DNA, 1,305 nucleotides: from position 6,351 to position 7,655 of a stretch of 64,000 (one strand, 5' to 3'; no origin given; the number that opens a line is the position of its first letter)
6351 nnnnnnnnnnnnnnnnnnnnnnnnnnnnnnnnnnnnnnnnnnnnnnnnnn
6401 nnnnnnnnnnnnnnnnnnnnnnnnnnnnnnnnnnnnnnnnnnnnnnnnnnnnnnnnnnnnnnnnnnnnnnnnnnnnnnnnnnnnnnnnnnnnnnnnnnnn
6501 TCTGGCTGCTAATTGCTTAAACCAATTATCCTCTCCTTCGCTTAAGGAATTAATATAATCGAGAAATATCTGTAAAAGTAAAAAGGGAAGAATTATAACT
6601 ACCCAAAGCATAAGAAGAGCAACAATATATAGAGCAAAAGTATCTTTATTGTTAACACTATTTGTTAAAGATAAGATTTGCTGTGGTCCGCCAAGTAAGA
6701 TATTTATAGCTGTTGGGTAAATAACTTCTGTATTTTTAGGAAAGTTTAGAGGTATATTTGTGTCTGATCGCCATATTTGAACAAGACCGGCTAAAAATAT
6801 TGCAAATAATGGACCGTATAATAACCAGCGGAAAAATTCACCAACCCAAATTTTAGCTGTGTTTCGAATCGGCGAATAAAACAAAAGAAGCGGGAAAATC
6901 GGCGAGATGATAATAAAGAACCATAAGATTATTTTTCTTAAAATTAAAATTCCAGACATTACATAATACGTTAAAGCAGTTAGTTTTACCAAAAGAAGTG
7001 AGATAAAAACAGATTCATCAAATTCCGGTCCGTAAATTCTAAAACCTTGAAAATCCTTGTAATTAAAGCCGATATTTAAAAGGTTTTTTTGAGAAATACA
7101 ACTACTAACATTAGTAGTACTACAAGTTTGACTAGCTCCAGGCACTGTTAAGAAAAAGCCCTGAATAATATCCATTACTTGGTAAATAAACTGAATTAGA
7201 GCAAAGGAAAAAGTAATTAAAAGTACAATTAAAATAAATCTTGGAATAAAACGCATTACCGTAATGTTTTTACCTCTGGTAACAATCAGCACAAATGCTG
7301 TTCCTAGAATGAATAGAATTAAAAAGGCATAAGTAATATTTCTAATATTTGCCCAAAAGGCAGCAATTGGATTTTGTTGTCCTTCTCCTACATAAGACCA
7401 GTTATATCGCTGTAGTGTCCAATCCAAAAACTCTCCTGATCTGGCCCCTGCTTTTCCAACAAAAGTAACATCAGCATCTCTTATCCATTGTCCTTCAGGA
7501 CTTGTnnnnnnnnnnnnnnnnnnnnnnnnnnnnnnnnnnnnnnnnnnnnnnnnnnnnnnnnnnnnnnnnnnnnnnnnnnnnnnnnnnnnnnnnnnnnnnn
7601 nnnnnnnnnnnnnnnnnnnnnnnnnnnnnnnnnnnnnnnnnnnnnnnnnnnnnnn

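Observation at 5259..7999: Two membrane proteins (VirB2/TrbC-like small 2-TM protein and an 813-aa polytopic protein with giant coiled-coil tail) embedded inside the HrcA heat-shock operon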

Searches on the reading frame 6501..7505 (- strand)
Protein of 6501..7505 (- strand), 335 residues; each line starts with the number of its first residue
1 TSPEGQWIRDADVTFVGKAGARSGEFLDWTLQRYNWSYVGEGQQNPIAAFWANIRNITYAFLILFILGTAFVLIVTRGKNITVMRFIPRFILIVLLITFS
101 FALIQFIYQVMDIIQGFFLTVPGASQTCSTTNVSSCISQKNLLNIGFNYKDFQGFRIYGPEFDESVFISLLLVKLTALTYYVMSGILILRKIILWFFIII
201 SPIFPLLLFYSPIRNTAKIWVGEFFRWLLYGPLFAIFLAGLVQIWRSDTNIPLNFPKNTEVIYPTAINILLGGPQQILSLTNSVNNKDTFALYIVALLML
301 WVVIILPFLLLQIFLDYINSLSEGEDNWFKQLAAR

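Call 51: search_dna_similar(query=window:6543-7373:-, collection=plasmids, mode=protein, max_evalue=10, max_rows=30)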
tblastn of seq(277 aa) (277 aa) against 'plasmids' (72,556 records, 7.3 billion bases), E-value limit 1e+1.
Records with a match: 6; places in all: 6; records where one place covers at least 80% of the query: 0.
Best place of each record, by identity: <60% 6.
By first word of the organism name: Escherichia 3; Klebsiella 3.
By predicted mobility (MOB-suite, as given by PLSDB): conjugative 6.
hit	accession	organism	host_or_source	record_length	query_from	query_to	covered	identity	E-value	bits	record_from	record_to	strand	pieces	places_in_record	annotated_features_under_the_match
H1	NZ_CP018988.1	Escherichia coli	Homo sapiens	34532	180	245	24%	31.8%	5e+0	36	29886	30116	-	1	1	mazF: endoribonuclease MazF | hypothetical protein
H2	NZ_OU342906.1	Escherichia coli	Homo sapiens,urine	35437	180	245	24%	31.8%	5e+0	36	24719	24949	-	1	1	mazF: endoribonuclease MazF | hypothetical protein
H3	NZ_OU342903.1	Escherichia coli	Homo sapiens,urine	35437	180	245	24%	31.8%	9e+0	35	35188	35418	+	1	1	mazF: endoribonuclease MazF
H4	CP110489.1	Klebsiella pneumoniae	Homo sapiens,rectal swab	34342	180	245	24%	30.6%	7e+0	36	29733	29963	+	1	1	mazF: endoribonuclease MazF | hypothetical protein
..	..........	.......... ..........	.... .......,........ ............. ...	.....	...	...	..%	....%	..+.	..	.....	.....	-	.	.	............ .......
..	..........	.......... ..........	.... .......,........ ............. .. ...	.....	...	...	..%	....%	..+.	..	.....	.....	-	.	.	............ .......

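Call 73: search_protein_representatives(protein=window:6501-7505:-)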
Query: 335 residues. Proteins with E-value up to 0.001 (for the whole library): 813; up to 1e-10: 314; up to 1e-30: 234. The best 150 are listed.
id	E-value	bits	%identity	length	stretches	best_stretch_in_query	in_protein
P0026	1.8e-145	501.0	74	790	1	2-334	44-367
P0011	1.5e-133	461.9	69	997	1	3-333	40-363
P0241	1.1e-131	455.8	67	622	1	3-333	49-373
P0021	2.0e-125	435.2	66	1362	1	1-332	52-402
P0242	5.3e-125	433.8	67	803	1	3-333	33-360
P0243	2.6e-124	431.5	64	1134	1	4-333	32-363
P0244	7.7e-122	423.4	64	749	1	4-332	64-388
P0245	8.1e-122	423.3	64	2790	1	1-329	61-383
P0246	1.3e-121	422.7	65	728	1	4-320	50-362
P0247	1.4e-121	422.6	64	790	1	3-332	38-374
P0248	5.7e-121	420.5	62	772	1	3-323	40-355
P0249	1.3e-120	419.4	66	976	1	4-333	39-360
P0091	3.5e-120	417.9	63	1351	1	3-329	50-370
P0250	5.3e-120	417.3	62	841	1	1-332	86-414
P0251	8.1e-120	416.7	67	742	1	6-332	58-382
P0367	1.7e-61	225.0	43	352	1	4-323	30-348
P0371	1.6e-58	215.2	41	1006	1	6-327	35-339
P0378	5.5e-55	203.6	40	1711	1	5-318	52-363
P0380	2.0e-54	201.8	42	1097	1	5-319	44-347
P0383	6.2e-53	196.9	42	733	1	5-318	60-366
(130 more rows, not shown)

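Call 75: search_protein_families(library=pfam, alignment_id=A6, max_evalue=0.01)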
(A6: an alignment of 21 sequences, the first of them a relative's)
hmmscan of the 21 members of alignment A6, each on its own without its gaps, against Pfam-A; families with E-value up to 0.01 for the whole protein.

A. member 1, P0367 (352 aa): 0 families

B. families by the number of members that match (of 21 scanned): 13 families
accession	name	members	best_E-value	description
PF24225.1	DUF7441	2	2.9e-06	Domain of unknown function (DUF7441)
PF04545.22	Sigma70_r4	1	1e-05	Sigma-70, region 4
PF09339.16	HTH_IclR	1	3.3e-05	IclR helix-turn-helix domain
PF01978.25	TrmB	1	5.8e-05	Sugar-specific transcriptional regulator TrmB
PF16101.10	PRIMA1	1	0.00016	Proline-rich membrane anchor 1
PF13730.12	HTH_36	1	0.00048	Helix-turn-helix domain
PF13545.12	HTH_Crp_2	1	0.0011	Crp-like helix-turn-helix domain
PF04610.19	TrbL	1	0.0013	TrbL/VirB6 plasmid conjugal transfer protein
PF18289.6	HU-CCDC81_euk_2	1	0.0015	CCDC81 eukaryotic HU domain 2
PF21120.3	MCM_WH_arc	1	0.0028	Archaeal MCM, winged-helix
PF00619.27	CARD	1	0.0032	Caspase recruitment domain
PF10180.14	WKF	1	0.0034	WKF domain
PF08279.18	HTH_11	1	0.0085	HTH domain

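Call 76: find_encoding_contigs(protein=P0367, flank=10000, max_places=2)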
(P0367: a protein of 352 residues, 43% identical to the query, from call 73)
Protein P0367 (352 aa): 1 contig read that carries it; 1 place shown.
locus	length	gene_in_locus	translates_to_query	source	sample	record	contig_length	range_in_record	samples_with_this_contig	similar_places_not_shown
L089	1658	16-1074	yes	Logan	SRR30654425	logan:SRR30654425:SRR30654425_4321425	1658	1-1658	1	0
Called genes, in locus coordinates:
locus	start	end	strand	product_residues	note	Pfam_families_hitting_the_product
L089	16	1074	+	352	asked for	-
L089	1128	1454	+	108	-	PF00829:Ribosomal_L21p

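Call 77: find_encoding_contigs(protein=P0371, flank=10000, max_places=2)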
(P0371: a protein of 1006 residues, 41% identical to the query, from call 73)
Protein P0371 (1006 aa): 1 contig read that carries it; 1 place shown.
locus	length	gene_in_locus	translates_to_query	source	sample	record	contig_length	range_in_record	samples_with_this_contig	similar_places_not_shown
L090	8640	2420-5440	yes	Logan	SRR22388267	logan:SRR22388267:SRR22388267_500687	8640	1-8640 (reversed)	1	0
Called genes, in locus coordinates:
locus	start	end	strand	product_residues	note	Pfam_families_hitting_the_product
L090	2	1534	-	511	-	?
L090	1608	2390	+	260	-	PF01790:LGT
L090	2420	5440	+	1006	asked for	-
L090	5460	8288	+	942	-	PF02861:Clp_N, PF23569:NBD_SMAX1, PF00004:AAA, PF17871:AAA_lid_9, PF07724:AAA_2, PF00004:AAA, PF07728:AAA_5, PF10431:ClpB_D2-small, +8 more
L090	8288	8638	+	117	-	?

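Call 78: find_encoding_contigs(protein=P0380, flank=10000, max_places=2)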
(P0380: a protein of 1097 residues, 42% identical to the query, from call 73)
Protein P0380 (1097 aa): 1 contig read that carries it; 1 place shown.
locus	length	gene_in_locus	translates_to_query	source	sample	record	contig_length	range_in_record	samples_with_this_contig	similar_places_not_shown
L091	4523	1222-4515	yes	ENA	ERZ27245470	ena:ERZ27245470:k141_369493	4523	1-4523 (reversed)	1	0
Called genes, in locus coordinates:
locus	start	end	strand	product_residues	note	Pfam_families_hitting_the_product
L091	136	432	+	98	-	PF04977:DivIC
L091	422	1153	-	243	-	PF26593:TraC-like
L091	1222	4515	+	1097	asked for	PF24225:DUF7441 (faint)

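Call 95: predict_structure(alignment_id=A7)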
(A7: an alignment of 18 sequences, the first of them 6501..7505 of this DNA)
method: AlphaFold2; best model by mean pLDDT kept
length: 335 residues; sequences in the alignment: 18
mean_pLDDT: 65.8   pTM: 0.54
mean pLDDT of the five models: 65.8, 62.9, 57.0, 56.9, 55.7
residues with pLDDT >= 90: 0; 70-90: 161; 50-70: 137; < 50: 37
segments of 3 or more residues with pLDDT < 50: 250-286
pLDDT, mean of each block of 10 residues (from residue 1): 74 81 80 63 63 75 77 70 70 74 71 62 54 57 62 76 69 75 77 72 71 76 72 65 56 38 39 39 49 61 66 73 63 68
secondary structure, 60 per line:
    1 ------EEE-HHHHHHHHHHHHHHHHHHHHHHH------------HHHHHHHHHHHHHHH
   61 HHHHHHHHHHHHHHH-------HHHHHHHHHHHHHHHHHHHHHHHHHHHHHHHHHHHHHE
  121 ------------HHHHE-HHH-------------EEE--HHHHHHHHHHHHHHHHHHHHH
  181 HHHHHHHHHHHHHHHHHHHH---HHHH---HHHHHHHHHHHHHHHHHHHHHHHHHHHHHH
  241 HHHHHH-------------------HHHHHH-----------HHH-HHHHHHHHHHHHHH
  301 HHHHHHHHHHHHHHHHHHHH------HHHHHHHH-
elements in order: E7-9 H11-33 H46-75 H83-119 H133-136 E155-157 H160-200 H204-207 H211-246 H266-271 H287-320 H327-334

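Call 97: fold_search(model_id=the predicted structure, library=pdb)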
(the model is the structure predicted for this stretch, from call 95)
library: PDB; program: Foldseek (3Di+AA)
matches with E <= 10: 12; with E <= 0.001: 0
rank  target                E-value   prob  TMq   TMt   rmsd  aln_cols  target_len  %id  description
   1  6bbj_A                6.5e-01  0.08  0.14  0.09  23.9       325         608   15  Xenopus Tropicalis TRPV4 (released 2018-02-28)
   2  8ioc_R                2.5e+00  0.05  0.14  0.16  28.7       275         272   12  Cryo-EM structure of the gamma-MSH-bound human melanocortin receptor 3 (MC3R)-Gs complex (released 2023-09-20)
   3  7aue_R                3.7e+00  0.02  0.11  0.13  30.2       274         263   10  Melanocortin receptor 4 (MC4R) Gs protein complex (released 2021-04-28)
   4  8eks_A                5.0e+00  0.02  0.15  0.10  24.9       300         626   13  rat TRPV2 in nanodiscs in the presence of weak acid at pH 5 (released 2023-09-27)
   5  8s2f_BBB              8.2e+00  0.06  0.22  0.34  10.4       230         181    9  Crystal structure of Borrelia burgdorferi paralogous family 12 outer surface protein BBH37 (released 2025-03-05)
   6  9m8l_R                8.6e+00  0.02  0.13  0.15  23.5       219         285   12  cryo-EM structure of human TAS2R4 (released 2026-03-18)
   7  7sqc_1X               8.6e+00  0.02  0.12  0.16  33.4       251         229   12  Ciliary C1 central pair apparatus isolated from Chlamydomonas reinhardtii (released 2022-04-13)
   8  6swr_B                8.6e+00  0.01  0.10  0.13  27.0       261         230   16  Crystal structure of the lysosomal potassium channel MtTMEM175 T38A mutant soaked with zinc (released 2020-04-15)
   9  8otz_DR               9.6e+00  0.03  0.20  0.23  33.8       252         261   12  48-nm repeat of the native axonemal doublet microtubule from bovine sperm (released 2023-11-22)
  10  7zje_A                9.6e+00  0.02  0.14  0.09  19.9       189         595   15  C16-2 (released 2023-01-18)
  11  8yej                  9.6e+00  0.01  0.12  0.15  26.9       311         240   12  Cryo-EM structure of the channelrhodopsin GtCCR2 focused on the monomer (released 2024-09-04)
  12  7t9i_R                9.6e+00  0.01  0.13  0.08  29.4       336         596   10  Native human TSH bound to human Thyrotropin receptor in complex with miniGs399 (composite structure) (released 2022-08-03)

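Call 98: find_encoding_contigs(protein=P0383, flank=10000, max_places=2)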
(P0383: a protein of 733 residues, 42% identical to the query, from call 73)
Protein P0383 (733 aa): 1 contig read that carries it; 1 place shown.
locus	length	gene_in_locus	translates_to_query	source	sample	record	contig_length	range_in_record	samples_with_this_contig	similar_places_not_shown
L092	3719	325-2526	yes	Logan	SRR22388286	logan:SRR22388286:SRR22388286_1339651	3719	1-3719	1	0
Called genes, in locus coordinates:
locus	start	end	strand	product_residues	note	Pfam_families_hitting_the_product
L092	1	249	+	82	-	?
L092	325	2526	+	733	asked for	-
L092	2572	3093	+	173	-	-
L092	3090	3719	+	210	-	?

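Call 99: find_encoding_contigs(protein=P0378, flank=10000, max_places=2)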
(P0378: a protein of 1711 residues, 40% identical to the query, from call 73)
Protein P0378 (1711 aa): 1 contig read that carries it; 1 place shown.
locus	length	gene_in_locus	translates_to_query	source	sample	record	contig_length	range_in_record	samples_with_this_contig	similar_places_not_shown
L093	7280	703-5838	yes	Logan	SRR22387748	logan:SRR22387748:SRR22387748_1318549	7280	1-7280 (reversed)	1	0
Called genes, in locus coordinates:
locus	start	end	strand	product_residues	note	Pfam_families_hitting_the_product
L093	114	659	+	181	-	PF00588:SpoU_methylase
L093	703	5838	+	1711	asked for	PF09339:HTH_IclR (faint)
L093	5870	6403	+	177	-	-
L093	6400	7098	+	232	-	-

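Call 105: find_homologous_proteins(query=P0383, max_evalue=0.001)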
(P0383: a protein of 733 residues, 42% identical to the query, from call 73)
Query P0383 (733 aa): 648 proteins with E <= 0.001 among 8000 candidates; the best 120 are listed.
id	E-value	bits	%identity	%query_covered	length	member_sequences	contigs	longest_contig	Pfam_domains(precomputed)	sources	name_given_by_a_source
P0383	0.0e+0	1610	100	100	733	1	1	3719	-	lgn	-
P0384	0.0e+0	1276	78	99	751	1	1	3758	-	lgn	-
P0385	0.0e+0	1229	78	96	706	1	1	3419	-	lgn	-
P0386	0.0e+0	1222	76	98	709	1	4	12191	-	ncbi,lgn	-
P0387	0.0e+0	1187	73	100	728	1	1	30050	-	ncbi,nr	ncbi:hypothetical protein HY029_01575 [Candidatus Gottesmanbacteria bacterium]|nr:hypothetical prote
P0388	0.0e+0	1180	75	92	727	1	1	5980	-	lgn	-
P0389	0.0e+0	1177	75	90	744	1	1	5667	-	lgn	-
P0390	0.0e+0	1171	75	92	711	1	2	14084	-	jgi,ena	-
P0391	0.0e+0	1115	71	93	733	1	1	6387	-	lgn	-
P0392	0.0e+0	1100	68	95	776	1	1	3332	-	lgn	-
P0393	0.0e+0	1060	68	97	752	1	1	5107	-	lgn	-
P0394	2.8e-298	1009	81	71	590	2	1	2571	-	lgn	-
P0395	1.2e-285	967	60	97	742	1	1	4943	-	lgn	-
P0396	1.8e-285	967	61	89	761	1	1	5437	-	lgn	-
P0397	3.9e-282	956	58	90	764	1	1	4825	-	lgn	-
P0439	1.8e-244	831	57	89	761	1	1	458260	-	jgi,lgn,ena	-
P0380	1.3e-205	703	43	87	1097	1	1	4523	PF24225.2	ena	-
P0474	1.8e-204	699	44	90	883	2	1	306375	PF24225.2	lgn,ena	-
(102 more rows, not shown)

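Call 106: find_encoding_contigs(protein=P0439, flank=10000, max_places=1)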
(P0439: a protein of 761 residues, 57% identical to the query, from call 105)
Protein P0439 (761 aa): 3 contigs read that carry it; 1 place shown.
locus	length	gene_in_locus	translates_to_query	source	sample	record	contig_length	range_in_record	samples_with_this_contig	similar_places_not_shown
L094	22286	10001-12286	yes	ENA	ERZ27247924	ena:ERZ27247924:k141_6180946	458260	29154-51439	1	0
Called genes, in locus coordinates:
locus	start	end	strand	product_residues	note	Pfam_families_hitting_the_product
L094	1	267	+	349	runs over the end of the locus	PF00022:Actin (weak), PF06723:MreB_Mbl, PF25216:Volactin (faint), PF00012:HSP70, PF14450:FtsA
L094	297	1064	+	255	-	PF04085:MreC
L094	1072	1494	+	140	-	-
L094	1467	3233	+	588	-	PF03717:PBP_dimer, PF00905:Transpeptidase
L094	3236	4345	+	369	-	PF02481:DNA_processg_A, PF17782:WHD_DprA (weak)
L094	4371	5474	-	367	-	PF13480:Acetyltransf_6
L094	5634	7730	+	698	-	PF01751:Toprim, PF01131:Topoisom_bac, PF01396:Zn_ribbon_Top1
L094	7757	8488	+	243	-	-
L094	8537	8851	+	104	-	-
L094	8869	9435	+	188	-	PF01569:PAP2, PF14378:PAP2_3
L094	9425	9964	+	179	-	PF00588:SpoU_methylase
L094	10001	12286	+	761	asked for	-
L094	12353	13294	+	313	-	-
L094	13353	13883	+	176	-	-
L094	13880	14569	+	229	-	-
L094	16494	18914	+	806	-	PF13328:HD_4 (weak)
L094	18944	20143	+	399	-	PF09587:PGA_cap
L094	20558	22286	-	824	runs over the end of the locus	PF13191:AAA_16 (faint), PF00004:AAA (faint), PF17871:AAA_lid_9 (faint), PF07724:AAA_2, PF07728:AAA_5, PF10431:ClpB_D2-small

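Call 107: find_encoding_contigs(protein=P0474, flank=10000, max_places=1)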
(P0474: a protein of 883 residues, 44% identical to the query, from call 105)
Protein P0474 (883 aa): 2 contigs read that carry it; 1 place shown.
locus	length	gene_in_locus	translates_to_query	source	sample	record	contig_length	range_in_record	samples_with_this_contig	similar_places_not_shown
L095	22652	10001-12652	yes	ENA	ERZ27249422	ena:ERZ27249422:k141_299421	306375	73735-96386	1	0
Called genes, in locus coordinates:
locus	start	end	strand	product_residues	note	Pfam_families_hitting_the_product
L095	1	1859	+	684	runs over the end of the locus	PF03477:ATP-cone, PF13597:NRDD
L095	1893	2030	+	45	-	PF13597:NRDD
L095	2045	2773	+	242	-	PF13353:Fer4_12, PF04055:Radical_SAM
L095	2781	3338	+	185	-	PF01928:CYTH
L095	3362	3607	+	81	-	-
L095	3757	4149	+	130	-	-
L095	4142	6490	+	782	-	PF26449:DUF8128, PF10412:TrwB_AAD_bind (faint), PF12696:TraG-D_C (faint)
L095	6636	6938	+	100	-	PF05635:23S_rRNA_IVP, PF22296:bAvd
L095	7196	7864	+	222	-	PF00881:Nitroreductase, PF14512:TM1586_NiRdase (faint)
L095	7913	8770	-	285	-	PF02899:Phage_int_SAM_1, PF00589:Phage_integrase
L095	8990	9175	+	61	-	PF04977:DivIC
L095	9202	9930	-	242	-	PF26593:TraC-like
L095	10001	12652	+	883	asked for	PF24225:DUF7441 (faint)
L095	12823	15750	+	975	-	PF02861:Clp_N, PF23569:NBD_SMAX1, PF00004:AAA, PF17871:AAA_lid_9, PF00004:AAA, PF07724:AAA_2, PF07728:AAA_5, PF10431:ClpB_D2-small, +7 more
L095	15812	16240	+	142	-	PF18895:T4SS_pilin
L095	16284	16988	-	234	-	-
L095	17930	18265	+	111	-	PF01541:GIY-YIG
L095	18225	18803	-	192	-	-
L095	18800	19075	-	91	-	-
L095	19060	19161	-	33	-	-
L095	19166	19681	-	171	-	-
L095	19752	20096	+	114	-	PF01042:Ribonuc_L-PSP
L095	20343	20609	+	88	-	-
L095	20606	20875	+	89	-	PF15738:YafQ_toxin (weak)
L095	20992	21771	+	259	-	PF00892:EamA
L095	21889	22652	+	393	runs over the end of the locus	PF26314:MptA_B_family (weak), PF09594:GT87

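Call 111: search_protein_families(library=pfam, proteins=[L095:4142-6490:+, L095:9202-9930:-, L095:3757-4149:+, L095:3362-3607:+, L095:16284-16988:-, L094:12353-13294:+, L094:8537-8851:+], max_evalue=0.01)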
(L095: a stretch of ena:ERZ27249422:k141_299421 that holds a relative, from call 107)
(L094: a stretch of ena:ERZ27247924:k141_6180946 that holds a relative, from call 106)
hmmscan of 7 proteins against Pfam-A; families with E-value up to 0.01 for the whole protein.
L095:4142-6490:+ (782 aa): 3 families
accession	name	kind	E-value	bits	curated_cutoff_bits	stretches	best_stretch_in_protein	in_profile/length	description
PF10412.15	TrwB_AAD_bind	-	5.6e-08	32.5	20.5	1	373-411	9-46/387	Type IV secretion-system coupling protein DNA-binding domain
PF12696.13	TraG-D_C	-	2.3e-05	24.7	22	1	633-711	3-83/126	TraM recognition site of TraD and TraG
PF01935.23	DUF87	-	0.00017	22.2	23.2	1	365-457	10-96/220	Helicase HerA, central domain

L095:9202-9930:- (242 aa): 1 family
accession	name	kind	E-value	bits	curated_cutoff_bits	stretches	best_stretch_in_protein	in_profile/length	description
PF22728.1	NCH1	-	0.0005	20.3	27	1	68-126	106-163/173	NACHT C-terminal Helical domain 1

L095:3757-4149:+ (130 aa): 0 families

L095:3362-3607:+ (81 aa): 0 families

L095:16284-16988:- (234 aa): 2 families
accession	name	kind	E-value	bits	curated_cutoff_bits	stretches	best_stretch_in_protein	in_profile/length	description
PF13384.12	HTH_23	-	5.5e-05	23.3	24.6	1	3-39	3-39/50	Homeodomain-like domain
PF13936.12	HTH_38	-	0.0078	16.4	27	0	8-33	11-36/44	Helix-turn-helix domain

L094:12353-13294:+ (313 aa): 0 families

L094:8537-8851:+ (104 aa): 0 families
